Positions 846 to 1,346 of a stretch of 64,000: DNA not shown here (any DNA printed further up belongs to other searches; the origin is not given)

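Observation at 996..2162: Six tandem leader-plus-Cys-rich-core mini-ORFs: candidate RiPP precursor array with no maturase in view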

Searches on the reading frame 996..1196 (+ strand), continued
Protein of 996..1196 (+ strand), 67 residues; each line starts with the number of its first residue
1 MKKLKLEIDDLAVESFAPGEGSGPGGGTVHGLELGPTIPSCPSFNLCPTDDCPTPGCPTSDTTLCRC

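Call 45: search_protein_families(library=ncbifam, proteins=[L030:10001-13165:+, L030:13165-14211:+, L030:14247-16304:+, L030:16410-16562:+, L030:16735-18585:+, L030:18602-19798:+, L030:19798-20583:+], max_evalue=0.001)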
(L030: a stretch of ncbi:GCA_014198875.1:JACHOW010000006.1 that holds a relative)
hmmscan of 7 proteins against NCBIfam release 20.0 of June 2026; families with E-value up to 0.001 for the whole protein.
L030:10001-13165:+ (1055 aa): 0 families

L030:13165-14211:+ (349 aa): 2 families
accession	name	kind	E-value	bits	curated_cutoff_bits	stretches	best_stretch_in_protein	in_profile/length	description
TIGR03891.1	thiopep_ocin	subfamily_domain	1.3e-27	97.4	48.45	2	137-336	83-262/263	thiopeptide-type bacteriocin biosynthesis protein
NF045556.1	TbtD_PbtD_pyrid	equivalog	2.6e-18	66.4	325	2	142-303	119-276/354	thiopeptide maturation pyridine synthase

L030:14247-16304:+ (686 aa): 3 families
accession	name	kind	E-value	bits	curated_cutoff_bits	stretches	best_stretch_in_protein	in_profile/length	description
TIGR03897.1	lanti_2_LanM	subfamily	3.2e-71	240.3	304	1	12-435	539-932/932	type 2 lanthipeptide synthetase LanM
NF038150.1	lanthi_synth_IV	equivalog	6.1e-36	124.1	650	1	64-435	503-846/851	class IV lanthionine synthetase LanL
NF038151.1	lanthi_synth_III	equivalog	6.4e-17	61.2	575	2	112-255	560-691/833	class III lanthionine synthetase LanKC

L030:16410-16562:+ (51 aa): 0 families

L030:16735-18585:+ (617 aa): 188 families (the best 25 are shown)
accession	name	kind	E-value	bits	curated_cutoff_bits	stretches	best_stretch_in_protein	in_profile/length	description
TIGR01846.1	type_I_sec_HlyB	subfamily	6.9e-104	348.5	725.55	1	47-593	143-685/694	type I secretion system permease/ATPase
TIGR00958.1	3a01208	subfamily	4.7e-98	329.3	874.6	1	29-596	147-710/711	antigen peptide transporter 2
TIGR03796.1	NHLM_micro_ABC1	equivalog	8e-98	328.4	853.3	1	28-597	139-709/710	NHLP family bacteriocin export ABC transporter peptidase/permease/ATPase subunit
TIGR01193.1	bacteriocin_ABC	subfamily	4e-97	326.4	523.85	1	53-593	166-702/708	peptide cleavage/export ABC transporter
TIGR02203.1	MsbA_lipidA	equivalog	3e-96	323.2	602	1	31-593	2-562/572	lipid A export permease/ATP-binding protein MsbA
TIGR02204.1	MsbA_rel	hypoth_equivalog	5.5e-94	315.9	780.4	1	31-597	6-572/576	ABC transporter, permease/ATP-binding protein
TIGR03375.1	type_I_sec_LssB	subfamily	2.7e-93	313.5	693.1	1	37-588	143-690/696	type I secretion system permease/ATPase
TIGR03797.1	NHLM_micro_ABC2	equivalog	8.2e-92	308.8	709.4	1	25-588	117-673/686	NHLP bacteriocin export ABC transporter permease/ATPase subunit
NF052233.1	CphA_assoc_ABC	equivalog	1e-90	305.2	880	1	29-593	170-736/766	cyanophycin metabolism-associated ABC transporter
NF045513.1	HepA_fam_ABC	equivalog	1.7e-76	258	725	1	89-588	101-597/610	heterocyst formation ABC transporter subunit HepA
NF008381.0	PRK11176.1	equivalog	2.1e-75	254.2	867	1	27-594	9-573/582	lipid A ABC transporter ATP-binding protein/permease MsbA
NF010178.0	PRK13657.1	equivalog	1e-68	232.3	733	1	28-593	4-563/588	glucan ABC transporter ATP-binding protein/ permease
TIGR02868.1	CydC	equivalog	1.7e-67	228.2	329.05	1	33-559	3-529/530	thiol reductant ABC exporter subunit CydC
NF008056.1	PRK10790.1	equivalog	1.3e-66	225.3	746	1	27-591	7-566/584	SmdB family multidrug efflux ABC transporter permease/ATP-binding protein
NF008055.0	PRK10789.1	equivalog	3.3e-64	217.3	845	1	39-594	12-565/590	SmdA family multidrug ABC transporter permease/ATP-binding protein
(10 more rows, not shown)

L030:18602-19798:+ (399 aa): 13 families
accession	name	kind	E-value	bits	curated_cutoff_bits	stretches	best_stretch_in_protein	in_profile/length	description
TIGR01843.1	type_I_hlyD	subfamily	9.5e-26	90.7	208.65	2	197-389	228-408/422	HlyD family type I secretion periplasmic adaptor subunit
TIGR01730.1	RND_mfp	subfamily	1.3e-20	73.6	94.9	2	216-324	111-213/322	efflux RND transporter periplasmic adaptor subunit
TIGR00998.1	8a0101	subfamily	3.3e-16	59.2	390.8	1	39-308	8-270/334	EmrA/EmrK family multidrug efflux transporter periplasmic adaptor subunit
TIGR02971.1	heterocyst_DevB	subfamily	2.8e-11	43.4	129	1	60-315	1-276/327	ABC exporter membrane fusion protein, DevB family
NF002939.0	PRK03598.1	equivalog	8.5e-09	35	393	1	77-305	50-267/332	secretion protein HlyD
TIGR01000.1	bacteriocin_acc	subfamily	1.1e-08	34.5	258.85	1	220-327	297-405/457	bacteriocin secretion accessory protein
NF007785.0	PRK10476.1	equivalog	3.1e-08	32.8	376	1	40-322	18-285/347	multidrug transporter subunit MdtN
TIGR00999.1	8a0102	subfamily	4.2e-08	32.6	319.3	1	221-305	72-155/271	CzcB/NccB family metal efflux transporter periplasmic adaptor subunit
TIGR03794.1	NHLM_micro_HlyD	equivalog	1.3e-06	27.6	156.2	1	39-152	25-139/421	NHLP bacteriocin system secretion protein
TIGR01348.1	PDHac_trf_long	equivalog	1.4e-05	23.9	552.1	1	74-220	200-355/587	dihydrolipoyllysine-residue acetyltransferase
NF007132.1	PRK09578.1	equivalog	0.00045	19.1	512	0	46-122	40-116/396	MexX/AxyX family multidrug efflux RND transporter periplasmic adaptor subunit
NF045904.1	RND-peri-MexE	equivalog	0.00069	18.6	714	0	63-143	55-136/390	multidrug efflux RND transporter periplasmic adaptor subunit MexE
NF004173.0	PRK05641.1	equivalog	0.00088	19.9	199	0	76-102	126-152/153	putative acetyl-CoA carboxylase biotin carboxyl carrier protein subunit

L030:19798-20583:+ (262 aa): 5 families
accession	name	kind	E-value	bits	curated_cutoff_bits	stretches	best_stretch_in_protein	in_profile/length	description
NF049966.1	QH_SP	equivalog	2.1e-39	135.1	165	1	30-250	1-208/219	subtilisin-like serine protease QhpE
TIGR03921.1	T7SS_mycosin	equivalog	8.2e-32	110.7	278.75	1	23-249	9-259/353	type VII secretion-associated serine protease mycosin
TIGR03895.1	protease_PatA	subfamily_domain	2.1e-14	53.2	421.05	1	84-235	19-178/606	PatA/PatG family cyanobactin maturation protease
NF040553.1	SGO_0316_fam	subfamily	2.2e-05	22.3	1400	1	80-158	380-463/1486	SGO_0316/SGO_0317 family LPXTG-anchored serine peptidase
NF051851.1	AtpSerPepEprS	equivalog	0.00043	18.4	1700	0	207-240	291-324/988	autotransporter serine peptidase EprS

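Call 53: search_protein_families(library=pfam, proteins=[L007:7597-9021:-, L007:11065-11838:+, L007:13586-14605:+, L007:4805-5587:-, L012:1639-3114:-, L013:5751-8066:+, L011:3707-6184:+, L009:1452-2747:-, L018:4614-5885:-, L016:6295-7701:-], max_evalue=0.001)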
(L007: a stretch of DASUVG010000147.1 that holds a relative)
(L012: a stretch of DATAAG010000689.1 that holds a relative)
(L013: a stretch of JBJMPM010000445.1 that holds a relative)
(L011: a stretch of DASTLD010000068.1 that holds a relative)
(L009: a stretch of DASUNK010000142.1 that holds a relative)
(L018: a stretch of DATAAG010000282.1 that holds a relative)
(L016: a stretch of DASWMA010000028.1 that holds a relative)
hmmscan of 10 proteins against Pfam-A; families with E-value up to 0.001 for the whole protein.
L007:7597-9021:- (475 aa): 2 families
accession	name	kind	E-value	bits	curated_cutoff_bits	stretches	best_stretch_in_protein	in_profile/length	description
PF00557.29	Peptidase_M24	-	1.3e-65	221.5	23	1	215-449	2-208/208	Metallopeptidase family M24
PF05195.22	AMP_N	-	1.9e-38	131.3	24.6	1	41-158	1-120/121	Aminopeptidase P, N-terminal domain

L007:11065-11838:+ (258 aa): 5 families
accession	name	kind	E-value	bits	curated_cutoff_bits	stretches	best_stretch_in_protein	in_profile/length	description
PF13489.12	Methyltransf_23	-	1.1e-08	35.5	27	1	49-205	11-160/164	Methyltransferase domain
PF13649.12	Methyltransf_25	-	5.2e-08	33.9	27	1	63-153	2-97/97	Methyltransferase domain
PF08241.18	Methyltransf_11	-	1.2e-07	32.7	21.2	1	64-156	2-94/95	Methyltransferase domain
PF08242.18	Methyltransf_12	-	7.9e-07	30.2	30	1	64-155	2-98/98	Methyltransferase domain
PF13847.12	Methyltransf_31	-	3.6e-06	27.2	27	1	61-167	6-119/145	Methyltransferase domain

L007:13586-14605:+ (340 aa): 0 families

L007:4805-5587:- (261 aa): 1 family
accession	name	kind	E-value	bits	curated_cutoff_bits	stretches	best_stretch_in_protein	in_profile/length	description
PF06736.16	TMEM175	-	3.9e-15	56.6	25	1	38-118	1-86/88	Endosomal/lysosomal potassium channel TMEM175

L012:1639-3114:- (492 aa): 2 families
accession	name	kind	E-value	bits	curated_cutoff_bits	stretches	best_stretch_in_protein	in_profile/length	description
PF04055.27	Radical_SAM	-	5.9e-15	56.3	29.5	1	131-269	5-139/166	Radical SAM superfamily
PF13353.11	Fer4_12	-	0.00047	20.9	22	1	130-241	12-118/137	4Fe-4S single cluster domain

L013:5751-8066:+ (772 aa): 0 families

L011:3707-6184:+ (826 aa): 3 families
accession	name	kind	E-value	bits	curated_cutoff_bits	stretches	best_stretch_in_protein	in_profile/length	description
PF14905.12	OMP_b-brl_3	-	6.2e-78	263.1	27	1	396-801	5-408/408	Outer membrane protein beta-barrel family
PF00593.30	TonB_dep_Rec_b-barrel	-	3.1e-19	70.6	27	1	364-743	42-385/436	TonB dependent receptor-like, beta-barrel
PF13620.12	CarboxypepD_reg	-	3.1e-10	40.7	32.3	1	44-121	2-77/82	Carboxypeptidase regulatory-like domain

L009:1452-2747:- (432 aa): 0 families

L018:4614-5885:- (424 aa): 3 families
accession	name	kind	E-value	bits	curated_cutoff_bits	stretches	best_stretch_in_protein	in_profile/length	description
PF03403.19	PAF-AH_p_II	-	1.2e-18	67.3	20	1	47-185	7-141/372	Platelet-activating factor acetylhydrolase, isoform II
PF07224.18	Chlorophyllase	-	3.4e-06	26.5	26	1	143-176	41-74/301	Chlorophyllase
PF00561.26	Abhydrolase_1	-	6.9e-05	23.1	25.8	1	145-271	1-102/245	alpha/beta hydrolase fold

L016:6295-7701:- (469 aa): 2 families
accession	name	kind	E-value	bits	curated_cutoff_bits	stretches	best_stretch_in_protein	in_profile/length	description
PF04055.27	Radical_SAM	-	9.5e-11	42.6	29.5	1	110-247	2-139/166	Radical SAM superfamily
PF12836.13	HHH_3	-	3.6e-05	24.2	27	1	376-415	6-49/65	Helix-hairpin-helix motif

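Call 55: search_protein_families(library=ncbifam, proteins=[L012:1639-3114:-, L016:6295-7701:-, L013:5751-8066:+, L009:1452-2747:-, L007:13586-14605:+], max_evalue=0.001)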
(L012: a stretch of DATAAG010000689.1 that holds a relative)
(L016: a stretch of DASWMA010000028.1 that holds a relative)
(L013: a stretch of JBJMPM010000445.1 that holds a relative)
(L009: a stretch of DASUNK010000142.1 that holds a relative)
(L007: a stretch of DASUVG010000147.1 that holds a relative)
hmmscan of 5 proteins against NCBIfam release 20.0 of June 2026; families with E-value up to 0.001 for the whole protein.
L012:1639-3114:- (492 aa): 53 families (the best 25 are shown)
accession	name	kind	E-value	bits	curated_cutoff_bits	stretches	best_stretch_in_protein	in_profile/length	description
TIGR04463.1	rSAM_vs_C_rich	equivalog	2.1e-53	181.6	525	1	48-447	9-401/438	TIGR04463 family radical SAM/SPASM RiPP maturase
NF038107.1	rSAM_NF038107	equivalog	2.9e-39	135.1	600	1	38-439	4-400/444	Cys-every-fifth radical SAM/SPASM peptide maturase CefB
TIGR04334.1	rSAM_Clo7bot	equivalog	8.3e-39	133.4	600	1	87-466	54-432/440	radical SAM/SPASM domain Clo7bot peptide maturase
TIGR04280.1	geopep_mat_rSAM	hypoth_equivalog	9.2e-36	123.7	400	1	48-448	16-401/428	geopeptide radical SAM maturase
NF052473.1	rSAM_FlmE_OhkG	exception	3.3e-33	115.1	500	1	45-297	12-276/481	FlmE/OhkG family radical SAM/SPASM peptide maturase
NF047865.1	rSAM_PapB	equivalog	8.4e-28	97.5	340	1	125-276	5-159/330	PapB family radical SAM/SPASM ranthipeptide maturase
TIGR04068.1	rSAM_ocin_clost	equivalog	8.4e-21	74.4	500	1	88-274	49-240/462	Cys-rich peptide radical SAM maturase CcpM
TIGR04064.1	rSAM_nif11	equivalog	9.4e-21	74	518.7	1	86-266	47-224/459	nif11-like peptide radical SAM maturase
TIGR03974.1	rSAM_six_Cys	equivalog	2.3e-19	69.6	425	1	120-286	94-263/451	thioether cross-link-forming SCIFF peptide maturase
TIGR03906.1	quino_hemo_SAM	equivalog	4.3e-18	65.2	453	1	125-280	96-254/467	quinohemoprotein amine dehydrogenase maturation protein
TIGR03942.1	sulfatase_rSAM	equivalog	6.6e-15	55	349.45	1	129-269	7-151/363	anaerobic sulfatase maturase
NF040492.1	not_ScfB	exception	4.6e-13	48.9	855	1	127-287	99-263/450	ScfB-related radical SAM/SPASM orphan maturase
NF041707.1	rSAM_YhhB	equivalog_domain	1.4e-12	47.2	445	1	126-272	6-158/369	cyclophane-forming radical SAM/SPASM peptide maturase YhhB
TIGR04347.1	pseudo_SAM_Halo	equivalog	3.3e-12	46.4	525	1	129-338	44-234/390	TIGR04347 family pseudo-SAM/SPASM protein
TIGR04115.1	rSAM_Cxxx_rpt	equivalog_domain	1.5e-11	44.4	350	1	127-265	6-154/359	radical SAM peptide maturase, CXXX-repeat target family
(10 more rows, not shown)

L016:6295-7701:- (469 aa): 6 families
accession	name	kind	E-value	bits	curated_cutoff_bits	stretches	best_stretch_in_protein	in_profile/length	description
TIGR03916.1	rSAM_link_UDG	hypoth_equivalog_domain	2e-89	300.6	343.5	1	104-438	51-383/415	putative DNA modification/repair radical SAM protein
NF053743.1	LipS2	equivalog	0.00037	20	270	0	283-360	178-252/292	LipS2 family lipoyl synthase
TIGR02666.1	moaA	equivalog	0.00044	19.3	284.05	1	104-161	9-68/336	GTP 3',8-cyclase MoaA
NF001199.0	PRK00164.2-1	equivalog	0.00055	19.2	231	1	103-182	10-84/308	GTP 3',8-cyclase MoaA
TIGR02668.1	moaA_archaeal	equivalog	0.00077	18.5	325.25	0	103-182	8-82/303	GTP 3',8-cyclase MoaA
NF004884.0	PRK06245.1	equivalog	0.00093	18.1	209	0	108-159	18-68/340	7,8-didemethyl-8-hydroxy-5-deazariboflavin synthase subunit CofG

L013:5751-8066:+ (772 aa): 0 families

L009:1452-2747:- (432 aa): 0 families

L007:13586-14605:+ (340 aa): 0 families

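Call 57: search_protein_representatives(alignment_id=A2)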
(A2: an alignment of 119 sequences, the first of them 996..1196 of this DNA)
Query: 119 sequences, 89 profile positions. Proteins with E-value up to 0.001 (for the whole library): 5179; up to 1e-10: 88; up to 1e-30: 0. The best 150 are listed.
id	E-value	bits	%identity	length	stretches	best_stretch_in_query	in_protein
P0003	2.0e-23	98.5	-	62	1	3-64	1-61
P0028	1.7e-22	95.5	-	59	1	3-62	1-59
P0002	8.3e-22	93.3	-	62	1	3-64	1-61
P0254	1.4e-20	89.4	-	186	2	2-59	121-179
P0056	7.0e-20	87.2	-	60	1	3-61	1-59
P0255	2.3e-18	82.3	-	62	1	3-62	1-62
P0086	1.0e-17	80.2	-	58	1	3-62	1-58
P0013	1.2e-17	79.9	-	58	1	3-64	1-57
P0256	2.0e-17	79.3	-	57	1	3-62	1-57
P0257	3.3e-17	78.6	-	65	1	3-64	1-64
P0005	1.2e-16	76.8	-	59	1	3-58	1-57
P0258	2.6e-16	75.7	-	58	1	3-60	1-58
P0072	2.6e-16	75.7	-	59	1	3-64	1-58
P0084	2.7e-16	75.7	-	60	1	3-62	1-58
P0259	4.3e-16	75.0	-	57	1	3-62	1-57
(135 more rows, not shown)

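Call 62: find_related_loci(query=A4, collection=metagenome_contigs, flank=10000)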
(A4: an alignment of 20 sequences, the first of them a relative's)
Query A4 (1055 aa) in metagenome_contigs; peptide patterns used: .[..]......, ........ (x = any residue, [..] = any of these).
231 stretches matched a pattern; 45 encode a relative of the query (tblastn E <= 1e-3); 45 distinct loci.
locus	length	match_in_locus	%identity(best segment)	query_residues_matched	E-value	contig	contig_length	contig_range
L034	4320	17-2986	62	94-1042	0e+0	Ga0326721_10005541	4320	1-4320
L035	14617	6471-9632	58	9-1047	0e+0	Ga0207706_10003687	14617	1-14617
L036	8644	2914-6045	58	9-1037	0e+0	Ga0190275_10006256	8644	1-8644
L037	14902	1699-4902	58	9-1037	0e+0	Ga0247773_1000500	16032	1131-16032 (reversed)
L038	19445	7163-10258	57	9-1040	0e+0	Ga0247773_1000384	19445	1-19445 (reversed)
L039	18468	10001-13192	57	12-1050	0e+0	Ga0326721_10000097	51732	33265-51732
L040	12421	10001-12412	69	1-799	0e+0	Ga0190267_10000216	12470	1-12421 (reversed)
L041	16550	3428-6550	58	15-1047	0e+0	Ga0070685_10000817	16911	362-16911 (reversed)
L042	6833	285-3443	58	2-1042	0e+0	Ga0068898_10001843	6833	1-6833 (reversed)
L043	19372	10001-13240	57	12-1043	0e+0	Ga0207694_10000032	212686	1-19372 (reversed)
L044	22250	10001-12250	63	9-749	0e+0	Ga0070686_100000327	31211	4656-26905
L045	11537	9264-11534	63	12-766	0e+0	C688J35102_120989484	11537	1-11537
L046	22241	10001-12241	64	2-749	0e+0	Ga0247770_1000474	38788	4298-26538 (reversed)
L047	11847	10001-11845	62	15-627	0e+0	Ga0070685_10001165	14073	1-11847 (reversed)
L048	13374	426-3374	35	9-1039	0e+0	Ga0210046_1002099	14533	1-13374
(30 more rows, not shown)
